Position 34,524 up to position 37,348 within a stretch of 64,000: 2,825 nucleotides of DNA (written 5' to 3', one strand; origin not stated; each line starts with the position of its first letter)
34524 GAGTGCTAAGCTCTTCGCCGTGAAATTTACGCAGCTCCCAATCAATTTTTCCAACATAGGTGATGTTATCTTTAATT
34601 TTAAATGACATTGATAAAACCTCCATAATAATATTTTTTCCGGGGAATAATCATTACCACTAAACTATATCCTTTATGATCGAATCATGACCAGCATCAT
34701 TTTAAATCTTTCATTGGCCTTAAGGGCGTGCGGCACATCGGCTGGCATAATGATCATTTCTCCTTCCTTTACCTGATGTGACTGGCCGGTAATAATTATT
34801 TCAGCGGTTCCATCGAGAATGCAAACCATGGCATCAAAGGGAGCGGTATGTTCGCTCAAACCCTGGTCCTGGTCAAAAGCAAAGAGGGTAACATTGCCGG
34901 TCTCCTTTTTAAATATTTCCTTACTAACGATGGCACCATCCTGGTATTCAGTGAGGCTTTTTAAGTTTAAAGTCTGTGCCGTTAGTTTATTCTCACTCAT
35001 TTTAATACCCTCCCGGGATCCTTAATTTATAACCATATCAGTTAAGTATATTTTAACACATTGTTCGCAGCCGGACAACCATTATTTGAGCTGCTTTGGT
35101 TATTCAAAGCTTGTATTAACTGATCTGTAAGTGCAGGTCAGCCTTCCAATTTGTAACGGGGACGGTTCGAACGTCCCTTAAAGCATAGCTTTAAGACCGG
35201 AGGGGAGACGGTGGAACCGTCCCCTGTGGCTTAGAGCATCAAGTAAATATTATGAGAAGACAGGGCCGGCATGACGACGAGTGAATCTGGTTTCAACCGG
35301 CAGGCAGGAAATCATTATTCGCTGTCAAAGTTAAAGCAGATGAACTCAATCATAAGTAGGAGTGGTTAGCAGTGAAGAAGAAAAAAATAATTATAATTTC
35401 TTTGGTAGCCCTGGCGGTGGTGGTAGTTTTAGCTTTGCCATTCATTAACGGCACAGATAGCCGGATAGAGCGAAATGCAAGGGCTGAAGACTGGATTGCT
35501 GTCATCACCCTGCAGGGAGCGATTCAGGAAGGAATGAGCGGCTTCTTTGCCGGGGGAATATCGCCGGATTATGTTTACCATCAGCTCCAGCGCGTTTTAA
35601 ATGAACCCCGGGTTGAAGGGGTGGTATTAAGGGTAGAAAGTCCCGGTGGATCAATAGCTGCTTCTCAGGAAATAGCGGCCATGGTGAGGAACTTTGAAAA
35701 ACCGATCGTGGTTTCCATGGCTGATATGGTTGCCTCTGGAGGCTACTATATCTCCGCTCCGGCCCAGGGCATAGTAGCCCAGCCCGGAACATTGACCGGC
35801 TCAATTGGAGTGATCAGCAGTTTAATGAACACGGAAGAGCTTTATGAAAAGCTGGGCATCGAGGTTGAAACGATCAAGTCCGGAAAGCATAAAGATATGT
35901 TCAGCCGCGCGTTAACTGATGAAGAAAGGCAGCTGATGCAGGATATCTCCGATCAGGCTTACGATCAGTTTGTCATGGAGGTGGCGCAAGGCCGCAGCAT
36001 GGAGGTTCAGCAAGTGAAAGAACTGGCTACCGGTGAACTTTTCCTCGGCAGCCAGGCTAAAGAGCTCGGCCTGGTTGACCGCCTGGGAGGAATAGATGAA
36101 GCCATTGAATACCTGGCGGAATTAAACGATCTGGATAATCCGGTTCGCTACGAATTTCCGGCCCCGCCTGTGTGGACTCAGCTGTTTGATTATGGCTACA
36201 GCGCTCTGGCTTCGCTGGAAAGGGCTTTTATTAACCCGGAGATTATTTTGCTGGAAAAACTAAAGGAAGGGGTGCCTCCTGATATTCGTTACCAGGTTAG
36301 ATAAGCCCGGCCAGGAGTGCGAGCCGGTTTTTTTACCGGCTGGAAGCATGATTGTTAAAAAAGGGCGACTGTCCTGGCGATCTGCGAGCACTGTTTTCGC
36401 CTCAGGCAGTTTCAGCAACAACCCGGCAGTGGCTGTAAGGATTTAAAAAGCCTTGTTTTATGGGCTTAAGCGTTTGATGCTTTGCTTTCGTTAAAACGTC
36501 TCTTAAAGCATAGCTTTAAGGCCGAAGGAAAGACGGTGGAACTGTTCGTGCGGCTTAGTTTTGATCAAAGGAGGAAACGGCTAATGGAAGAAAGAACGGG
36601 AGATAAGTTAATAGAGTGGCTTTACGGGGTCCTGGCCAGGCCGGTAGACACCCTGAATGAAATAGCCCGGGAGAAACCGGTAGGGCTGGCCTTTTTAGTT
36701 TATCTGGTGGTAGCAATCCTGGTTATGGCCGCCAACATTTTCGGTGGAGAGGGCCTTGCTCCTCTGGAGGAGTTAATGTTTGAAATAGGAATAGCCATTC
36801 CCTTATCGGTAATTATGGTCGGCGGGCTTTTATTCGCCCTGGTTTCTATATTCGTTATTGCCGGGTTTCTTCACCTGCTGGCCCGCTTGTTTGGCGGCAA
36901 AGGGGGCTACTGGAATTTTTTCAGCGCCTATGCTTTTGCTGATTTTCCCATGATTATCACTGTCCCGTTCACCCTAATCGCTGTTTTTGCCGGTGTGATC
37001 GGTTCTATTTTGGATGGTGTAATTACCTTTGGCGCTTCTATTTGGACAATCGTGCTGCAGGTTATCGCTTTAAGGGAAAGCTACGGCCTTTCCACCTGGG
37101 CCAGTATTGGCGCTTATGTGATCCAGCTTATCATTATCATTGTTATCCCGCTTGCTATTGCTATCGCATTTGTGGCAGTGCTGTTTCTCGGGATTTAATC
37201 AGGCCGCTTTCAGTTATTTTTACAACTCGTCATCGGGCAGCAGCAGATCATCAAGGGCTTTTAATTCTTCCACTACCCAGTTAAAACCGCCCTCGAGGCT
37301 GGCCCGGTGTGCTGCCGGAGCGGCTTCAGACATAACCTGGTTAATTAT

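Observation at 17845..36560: Three-copy ~90-nt three-hairpin element in 5' leaders (between pyrD and pyrF, before sppA, before a Yip1-like gene): candidate undescribed cis-regulatory RNA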

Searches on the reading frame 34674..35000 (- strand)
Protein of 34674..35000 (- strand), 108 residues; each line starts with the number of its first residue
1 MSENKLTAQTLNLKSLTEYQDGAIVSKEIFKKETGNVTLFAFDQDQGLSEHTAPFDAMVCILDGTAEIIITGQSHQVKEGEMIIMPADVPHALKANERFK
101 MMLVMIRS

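Call 37: search_protein_families(library=pfam, proteins=[window:34674-35000:-])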
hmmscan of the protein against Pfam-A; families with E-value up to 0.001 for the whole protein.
window:34674-35000:- (108 aa): 2 families
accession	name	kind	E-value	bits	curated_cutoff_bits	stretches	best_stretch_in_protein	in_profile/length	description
PF07883.17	Cupin_2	-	6.7e-09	35.8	27.2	1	49-105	12-68/70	Cupin domain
PF02311.25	AraC_binding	-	1.5e-05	25.2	21.1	1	43-97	11-65/135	AraC-like ligand binding domain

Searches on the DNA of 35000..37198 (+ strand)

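Call 7: search_rna_families(source=window, start=35000, end=36650, threshold=evalue, max_evalue=10, show_alignments=4)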
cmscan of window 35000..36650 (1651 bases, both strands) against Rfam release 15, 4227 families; matches with E-value up to 10: 4.
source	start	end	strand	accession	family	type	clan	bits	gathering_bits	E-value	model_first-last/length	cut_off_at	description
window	35594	35619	+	RF01337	CRISPR-DR24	Gene; CRISPR;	-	21.7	35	0.41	1-30/30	no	CRISPR RNA direct repeat element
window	36538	36587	+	RF02444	SpR10_sRNA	Gene; sRNA;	-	18.6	50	0.5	1-47/47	no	Streptococcus sRNA SpR10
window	36409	36439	-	RF01329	CRISPR-DR15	Gene; CRISPR;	-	16.2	36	7.2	1-37/37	no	CRISPR RNA direct repeat element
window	35671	35743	-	RF00431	SNORA55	Gene; snRNA; snoRNA; HACA-box;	-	14.4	45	6.5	1-135/135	no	Small nucleolar RNA SNORA55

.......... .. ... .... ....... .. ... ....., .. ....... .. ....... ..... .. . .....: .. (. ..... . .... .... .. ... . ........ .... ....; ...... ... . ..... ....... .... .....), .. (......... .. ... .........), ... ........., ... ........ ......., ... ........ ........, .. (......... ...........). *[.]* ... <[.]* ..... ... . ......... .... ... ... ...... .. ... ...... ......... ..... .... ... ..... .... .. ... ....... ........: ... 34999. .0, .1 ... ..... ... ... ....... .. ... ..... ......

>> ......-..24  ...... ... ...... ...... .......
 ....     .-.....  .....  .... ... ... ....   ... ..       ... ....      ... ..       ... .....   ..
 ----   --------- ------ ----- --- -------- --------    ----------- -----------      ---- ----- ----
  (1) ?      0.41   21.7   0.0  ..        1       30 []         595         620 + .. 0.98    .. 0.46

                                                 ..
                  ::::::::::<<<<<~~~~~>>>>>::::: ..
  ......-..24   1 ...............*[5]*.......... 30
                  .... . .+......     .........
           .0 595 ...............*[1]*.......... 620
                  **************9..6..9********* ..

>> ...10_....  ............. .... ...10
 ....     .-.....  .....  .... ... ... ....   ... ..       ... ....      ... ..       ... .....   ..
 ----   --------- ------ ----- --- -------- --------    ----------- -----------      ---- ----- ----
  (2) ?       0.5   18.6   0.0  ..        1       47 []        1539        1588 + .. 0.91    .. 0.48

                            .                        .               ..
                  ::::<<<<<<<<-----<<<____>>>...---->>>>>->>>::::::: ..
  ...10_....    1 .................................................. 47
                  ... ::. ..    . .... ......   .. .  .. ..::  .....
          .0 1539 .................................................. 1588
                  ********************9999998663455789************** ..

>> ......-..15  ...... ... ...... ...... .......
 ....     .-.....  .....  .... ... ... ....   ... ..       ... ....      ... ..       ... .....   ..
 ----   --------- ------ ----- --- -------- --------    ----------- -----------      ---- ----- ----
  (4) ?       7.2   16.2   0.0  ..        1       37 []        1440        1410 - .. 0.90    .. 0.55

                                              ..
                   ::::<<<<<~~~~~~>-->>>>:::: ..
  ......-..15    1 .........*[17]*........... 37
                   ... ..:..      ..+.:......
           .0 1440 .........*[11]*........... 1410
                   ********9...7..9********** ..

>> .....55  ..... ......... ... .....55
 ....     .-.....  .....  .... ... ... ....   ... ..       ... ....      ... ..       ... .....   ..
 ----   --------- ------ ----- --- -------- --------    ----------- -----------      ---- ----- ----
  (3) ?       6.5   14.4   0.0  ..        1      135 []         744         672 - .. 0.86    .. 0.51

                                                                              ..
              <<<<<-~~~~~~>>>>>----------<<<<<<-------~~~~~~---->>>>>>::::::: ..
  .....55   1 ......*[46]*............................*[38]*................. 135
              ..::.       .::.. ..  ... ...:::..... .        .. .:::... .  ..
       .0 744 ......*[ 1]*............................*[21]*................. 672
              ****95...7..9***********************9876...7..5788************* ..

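Call 59: search_with_rna_model(model_id=R1, sources=[L233, L234, L235], filters=off, max_evalue=1)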
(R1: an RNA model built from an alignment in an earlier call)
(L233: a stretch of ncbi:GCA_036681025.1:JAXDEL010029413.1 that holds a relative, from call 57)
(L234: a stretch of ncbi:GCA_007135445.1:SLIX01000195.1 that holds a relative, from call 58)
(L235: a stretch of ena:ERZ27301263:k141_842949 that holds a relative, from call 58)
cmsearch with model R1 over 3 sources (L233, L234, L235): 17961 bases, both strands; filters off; matches with E-value up to 1: 2.
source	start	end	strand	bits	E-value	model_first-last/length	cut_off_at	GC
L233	1560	1652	+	74.3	2.3e-15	1-94/94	no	0.65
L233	1561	1653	-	18.5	0.01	1-94/94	no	0.66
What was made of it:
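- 35153..35230 (+): Copy B, the best-preserved core. P1 35153-35168 pairs with 35213-35230. P2 35172-35175 pairs with 35207-35210. P3 is the lineage variant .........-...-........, 35176-35196. Joining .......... 35197-35206. The orthologous copy in relative L233 scores 74.3 bits (call 59).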

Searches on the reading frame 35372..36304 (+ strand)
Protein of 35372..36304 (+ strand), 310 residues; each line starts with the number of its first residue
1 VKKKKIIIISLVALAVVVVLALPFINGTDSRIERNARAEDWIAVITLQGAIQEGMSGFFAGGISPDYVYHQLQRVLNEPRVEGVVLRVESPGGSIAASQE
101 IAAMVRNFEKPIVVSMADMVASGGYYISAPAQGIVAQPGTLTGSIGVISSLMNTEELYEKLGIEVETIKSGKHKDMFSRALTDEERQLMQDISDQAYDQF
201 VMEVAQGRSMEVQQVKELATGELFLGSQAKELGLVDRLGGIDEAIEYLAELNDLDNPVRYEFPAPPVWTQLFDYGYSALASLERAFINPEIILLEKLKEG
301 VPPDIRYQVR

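Call 37: search_protein_families(library=pfam, proteins=[window:35372-36304:+])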
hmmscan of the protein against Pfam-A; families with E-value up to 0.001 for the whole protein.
window:35372-36304:+ (310 aa): 3 families
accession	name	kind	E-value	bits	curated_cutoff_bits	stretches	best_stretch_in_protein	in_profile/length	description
PF01343.23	Peptidase_S49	-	1.5e-50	171.6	24.9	1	109-254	6-153/154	Peptidase family S49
PF25145.1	NfeD1b_N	-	1.9e-07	31.3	40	1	77-153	27-103/189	NfeD1b, N-terminal domain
PF00574.28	CLP_protease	-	9.7e-05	22.7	20.2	0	70-132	35-97/182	Clp protease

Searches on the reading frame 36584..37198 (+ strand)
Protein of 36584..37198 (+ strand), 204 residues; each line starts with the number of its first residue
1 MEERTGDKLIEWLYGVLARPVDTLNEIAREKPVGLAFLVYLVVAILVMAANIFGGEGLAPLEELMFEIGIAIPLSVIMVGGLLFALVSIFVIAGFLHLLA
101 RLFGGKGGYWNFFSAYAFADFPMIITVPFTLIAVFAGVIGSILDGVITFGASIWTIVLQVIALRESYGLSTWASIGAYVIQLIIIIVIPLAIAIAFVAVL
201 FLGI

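Call 37: search_protein_families(library=pfam, proteins=[window:36584-37198:+])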
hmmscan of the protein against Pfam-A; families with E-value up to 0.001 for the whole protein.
window:36584-37198:+ (204 aa): 1 family
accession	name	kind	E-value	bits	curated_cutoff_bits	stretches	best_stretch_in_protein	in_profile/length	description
PF04893.22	Yip1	-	6.2e-17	62.4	28.6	1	15-191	2-171/173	Yip1 domain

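Call 55: find_homologous_proteins(query=window:36584-37198:+, max_evalue=1e-10)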
Query window:36584-37198:+ (204 aa): 59 proteins with E <= 1e-10 among 1392 candidates.
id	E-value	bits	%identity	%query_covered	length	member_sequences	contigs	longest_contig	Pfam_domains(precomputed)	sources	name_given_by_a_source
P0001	1.9e-117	408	100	100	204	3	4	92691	PF04893.23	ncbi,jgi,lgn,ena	-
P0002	1.6e-108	379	92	100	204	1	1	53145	PF04893.23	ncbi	-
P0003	1.1e-101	357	85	100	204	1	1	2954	PF04893.23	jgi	-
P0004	1.4e-101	356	85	100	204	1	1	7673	PF04893.23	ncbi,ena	-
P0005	1.5e-78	281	72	88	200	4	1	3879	PF04893.23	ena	-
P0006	4.0e-78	280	74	86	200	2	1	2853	PF04893.23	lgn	-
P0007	5.4e-78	279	72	87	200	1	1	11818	PF04893.23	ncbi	-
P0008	8.7e-78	279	73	86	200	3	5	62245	PF04893.23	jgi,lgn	-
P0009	3.0e-77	277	72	86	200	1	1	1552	PF04893.23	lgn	-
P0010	4.7e-76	273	70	88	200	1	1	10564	PF04893.23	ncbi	-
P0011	5.3e-74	266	69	90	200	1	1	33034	PF04893.23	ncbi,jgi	-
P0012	1.6e-73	265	71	85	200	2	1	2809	PF04893.23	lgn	-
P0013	1.6e-68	249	62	87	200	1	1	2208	PF04893.23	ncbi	-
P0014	1.4e-67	245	63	98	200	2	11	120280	PF04893.23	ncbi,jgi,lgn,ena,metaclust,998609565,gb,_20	metaclust:\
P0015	3.1e-65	238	57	92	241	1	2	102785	PF04893.23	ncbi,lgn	-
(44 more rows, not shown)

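Call 56: find_encoding_contigs(protein=P0001, flank=2500, max_places=3)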
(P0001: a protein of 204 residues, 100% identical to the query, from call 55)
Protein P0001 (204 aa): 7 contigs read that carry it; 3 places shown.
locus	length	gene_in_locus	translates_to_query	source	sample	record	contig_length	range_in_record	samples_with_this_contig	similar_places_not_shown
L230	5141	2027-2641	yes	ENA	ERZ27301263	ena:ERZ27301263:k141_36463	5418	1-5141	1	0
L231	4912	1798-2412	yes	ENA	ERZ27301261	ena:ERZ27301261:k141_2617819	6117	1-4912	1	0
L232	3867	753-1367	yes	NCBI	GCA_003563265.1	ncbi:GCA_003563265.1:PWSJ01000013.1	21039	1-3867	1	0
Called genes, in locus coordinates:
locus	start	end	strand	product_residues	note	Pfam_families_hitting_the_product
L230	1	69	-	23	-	?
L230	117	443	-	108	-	PF02311:AraC_binding (weak), PF07883:Cupin_2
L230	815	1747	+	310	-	PF25145:NfeD1b_N (weak), PF01343:Peptidase_S49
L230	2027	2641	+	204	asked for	PF04893:Yip1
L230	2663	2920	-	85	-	-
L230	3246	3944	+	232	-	PF00089:Trypsin (faint), PF13365:Trypsin_2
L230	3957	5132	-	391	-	PF00990:GGDEF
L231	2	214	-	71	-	?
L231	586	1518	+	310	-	PF25145:NfeD1b_N (weak), PF01343:Peptidase_S49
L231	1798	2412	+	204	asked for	PF04893:Yip1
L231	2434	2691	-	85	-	-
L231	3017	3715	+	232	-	PF00089:Trypsin (faint), PF13365:Trypsin_2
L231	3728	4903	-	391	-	PF00990:GGDEF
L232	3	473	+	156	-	?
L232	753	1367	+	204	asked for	PF04893:Yip1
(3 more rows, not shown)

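Call 57: find_encoding_contigs(protein=P0002, flank=3000, max_places=2)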
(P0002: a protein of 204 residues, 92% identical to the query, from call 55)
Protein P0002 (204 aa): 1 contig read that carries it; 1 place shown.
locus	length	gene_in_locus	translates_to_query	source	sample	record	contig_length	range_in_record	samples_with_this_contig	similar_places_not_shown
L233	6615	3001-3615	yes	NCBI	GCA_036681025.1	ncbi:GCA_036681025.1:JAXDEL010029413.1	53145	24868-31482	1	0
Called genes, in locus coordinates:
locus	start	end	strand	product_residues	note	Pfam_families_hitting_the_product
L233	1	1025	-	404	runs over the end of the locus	PF00753:Lactamase_B, PF19583:ODP, PF12706:Lactamase_B_2 (weak), PF00258:Flavodoxin_1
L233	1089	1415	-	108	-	PF02311:AraC_binding (weak), PF07883:Cupin_2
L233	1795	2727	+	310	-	PF25145:NfeD1b_N, PF01343:Peptidase_S49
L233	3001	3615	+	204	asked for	PF04893:Yip1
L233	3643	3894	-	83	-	-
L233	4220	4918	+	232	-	PF00089:Trypsin (faint), PF13365:Trypsin_2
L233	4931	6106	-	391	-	PF00990:GGDEF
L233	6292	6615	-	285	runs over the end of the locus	PF03116:NQR2_RnfD_RnfE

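Call 58: find_encoding_contigs(protein=P0004, flank=3000, max_places=2)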
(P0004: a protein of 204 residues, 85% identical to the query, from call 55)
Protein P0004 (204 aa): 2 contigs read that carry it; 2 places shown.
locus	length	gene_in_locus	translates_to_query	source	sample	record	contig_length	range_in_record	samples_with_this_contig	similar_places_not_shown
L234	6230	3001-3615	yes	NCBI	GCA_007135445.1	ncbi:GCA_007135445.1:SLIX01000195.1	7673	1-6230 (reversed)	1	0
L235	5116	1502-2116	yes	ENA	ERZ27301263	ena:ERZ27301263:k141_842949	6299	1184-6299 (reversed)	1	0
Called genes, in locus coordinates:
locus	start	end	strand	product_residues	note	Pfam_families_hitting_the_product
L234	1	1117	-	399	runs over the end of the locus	PF00753:Lactamase_B, PF19583:ODP, PF12706:Lactamase_B_2 (weak), PF00258:Flavodoxin_1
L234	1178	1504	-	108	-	PF02311:AraC_binding (weak), PF07883:Cupin_2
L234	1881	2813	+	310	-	PF25145:NfeD1b_N, PF00574:CLP_protease (faint), PF01343:Peptidase_S49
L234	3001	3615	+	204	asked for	PF04893:Yip1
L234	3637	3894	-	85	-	-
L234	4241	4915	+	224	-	PF10459:Peptidase_S46 (faint), PF13365:Trypsin_2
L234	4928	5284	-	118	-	-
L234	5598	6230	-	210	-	?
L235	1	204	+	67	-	?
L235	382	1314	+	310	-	PF25145:NfeD1b_N, PF00574:CLP_protease (faint), PF01343:Peptidase_S49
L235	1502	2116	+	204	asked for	PF04893:Yip1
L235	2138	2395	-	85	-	-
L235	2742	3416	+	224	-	PF10459:Peptidase_S46 (faint), PF13365:Trypsin_2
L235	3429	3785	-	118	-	-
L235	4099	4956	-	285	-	PF03116:NQR2_RnfD_RnfE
